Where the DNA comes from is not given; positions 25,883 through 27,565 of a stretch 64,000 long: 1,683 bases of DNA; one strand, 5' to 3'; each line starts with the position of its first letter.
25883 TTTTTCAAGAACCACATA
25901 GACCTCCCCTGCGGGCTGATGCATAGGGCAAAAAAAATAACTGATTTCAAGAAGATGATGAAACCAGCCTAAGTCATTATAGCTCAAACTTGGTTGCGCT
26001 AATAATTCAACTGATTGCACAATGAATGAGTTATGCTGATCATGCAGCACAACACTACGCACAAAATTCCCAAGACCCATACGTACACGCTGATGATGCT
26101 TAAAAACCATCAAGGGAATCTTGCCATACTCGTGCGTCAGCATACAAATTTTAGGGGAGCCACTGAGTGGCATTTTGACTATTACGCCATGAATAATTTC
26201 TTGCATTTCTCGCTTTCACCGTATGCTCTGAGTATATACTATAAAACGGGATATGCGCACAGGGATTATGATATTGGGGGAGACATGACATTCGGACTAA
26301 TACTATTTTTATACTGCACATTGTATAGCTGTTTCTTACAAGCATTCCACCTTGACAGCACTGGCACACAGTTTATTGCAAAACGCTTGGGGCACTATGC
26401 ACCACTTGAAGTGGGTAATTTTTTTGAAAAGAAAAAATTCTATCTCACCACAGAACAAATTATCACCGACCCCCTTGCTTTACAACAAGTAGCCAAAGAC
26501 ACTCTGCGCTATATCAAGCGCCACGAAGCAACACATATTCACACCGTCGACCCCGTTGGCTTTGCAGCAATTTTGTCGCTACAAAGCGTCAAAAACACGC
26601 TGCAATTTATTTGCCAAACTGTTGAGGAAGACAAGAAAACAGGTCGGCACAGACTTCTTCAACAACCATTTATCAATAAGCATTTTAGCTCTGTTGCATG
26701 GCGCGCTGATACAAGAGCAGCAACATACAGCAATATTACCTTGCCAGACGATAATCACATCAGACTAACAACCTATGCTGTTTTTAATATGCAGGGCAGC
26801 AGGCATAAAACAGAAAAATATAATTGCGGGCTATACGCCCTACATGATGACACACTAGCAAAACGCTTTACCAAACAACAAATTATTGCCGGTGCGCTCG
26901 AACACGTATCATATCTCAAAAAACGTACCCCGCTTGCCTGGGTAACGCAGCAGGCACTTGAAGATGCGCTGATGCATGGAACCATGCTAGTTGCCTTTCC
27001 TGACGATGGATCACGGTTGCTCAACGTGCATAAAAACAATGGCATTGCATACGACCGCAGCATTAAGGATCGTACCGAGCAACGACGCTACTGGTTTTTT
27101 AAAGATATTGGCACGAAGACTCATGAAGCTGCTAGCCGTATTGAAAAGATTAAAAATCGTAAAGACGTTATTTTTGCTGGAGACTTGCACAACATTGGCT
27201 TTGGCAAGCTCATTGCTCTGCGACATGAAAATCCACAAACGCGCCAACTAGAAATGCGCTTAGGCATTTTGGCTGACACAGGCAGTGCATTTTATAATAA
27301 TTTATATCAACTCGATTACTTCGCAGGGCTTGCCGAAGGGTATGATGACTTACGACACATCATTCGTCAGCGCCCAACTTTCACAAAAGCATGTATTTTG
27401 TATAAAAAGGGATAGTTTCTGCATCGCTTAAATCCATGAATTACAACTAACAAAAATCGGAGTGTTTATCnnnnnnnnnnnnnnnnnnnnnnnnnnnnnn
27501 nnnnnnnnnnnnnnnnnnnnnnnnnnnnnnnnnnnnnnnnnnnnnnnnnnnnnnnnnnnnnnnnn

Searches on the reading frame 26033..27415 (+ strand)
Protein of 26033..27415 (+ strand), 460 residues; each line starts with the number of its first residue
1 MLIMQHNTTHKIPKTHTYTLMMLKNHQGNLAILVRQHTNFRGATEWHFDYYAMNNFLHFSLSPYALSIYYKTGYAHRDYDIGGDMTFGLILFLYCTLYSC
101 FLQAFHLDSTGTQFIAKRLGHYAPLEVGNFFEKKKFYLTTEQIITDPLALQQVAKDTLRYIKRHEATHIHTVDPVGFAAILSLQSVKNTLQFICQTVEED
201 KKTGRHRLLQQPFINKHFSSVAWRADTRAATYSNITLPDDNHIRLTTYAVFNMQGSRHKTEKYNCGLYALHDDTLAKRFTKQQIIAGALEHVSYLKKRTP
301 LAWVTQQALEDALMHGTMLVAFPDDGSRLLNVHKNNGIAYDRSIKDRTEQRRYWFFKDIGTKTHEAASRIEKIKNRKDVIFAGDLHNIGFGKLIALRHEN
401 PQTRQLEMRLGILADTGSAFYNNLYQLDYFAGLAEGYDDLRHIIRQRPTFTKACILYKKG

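Call 11: search_protein_families(library=pfam, proteins=[window:26033-27415:+], max_evalue=0.001)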
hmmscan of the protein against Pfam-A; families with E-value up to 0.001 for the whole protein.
window:26033-27415:+ (460 aa): 0 families

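Call 43: search_solved_structures(query=window:26093-27412:+, max_evalue=1)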
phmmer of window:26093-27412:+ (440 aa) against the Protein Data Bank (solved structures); distinct sequences matched with E-value up to 1: 1.
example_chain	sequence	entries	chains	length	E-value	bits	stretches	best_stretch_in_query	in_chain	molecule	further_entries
3qao_A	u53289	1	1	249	0.37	12.8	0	310-419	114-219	MerR-like transcriptional regulator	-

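Call 67: find_related_loci(query=window:26285-27412:+, collection=metagenome_contigs, flank=6000)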
Query window:26285-27412:+ (376 aa) in metagenome_contigs; peptide patterns used: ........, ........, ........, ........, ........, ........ (x = any residue, [..] = any of these).
191 stretches matched a pattern; 1 encode a relative of the query (tblastn E <= 1e-3); 1 distinct loci.
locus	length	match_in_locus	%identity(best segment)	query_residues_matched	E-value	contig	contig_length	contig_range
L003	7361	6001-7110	69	5-376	1e-179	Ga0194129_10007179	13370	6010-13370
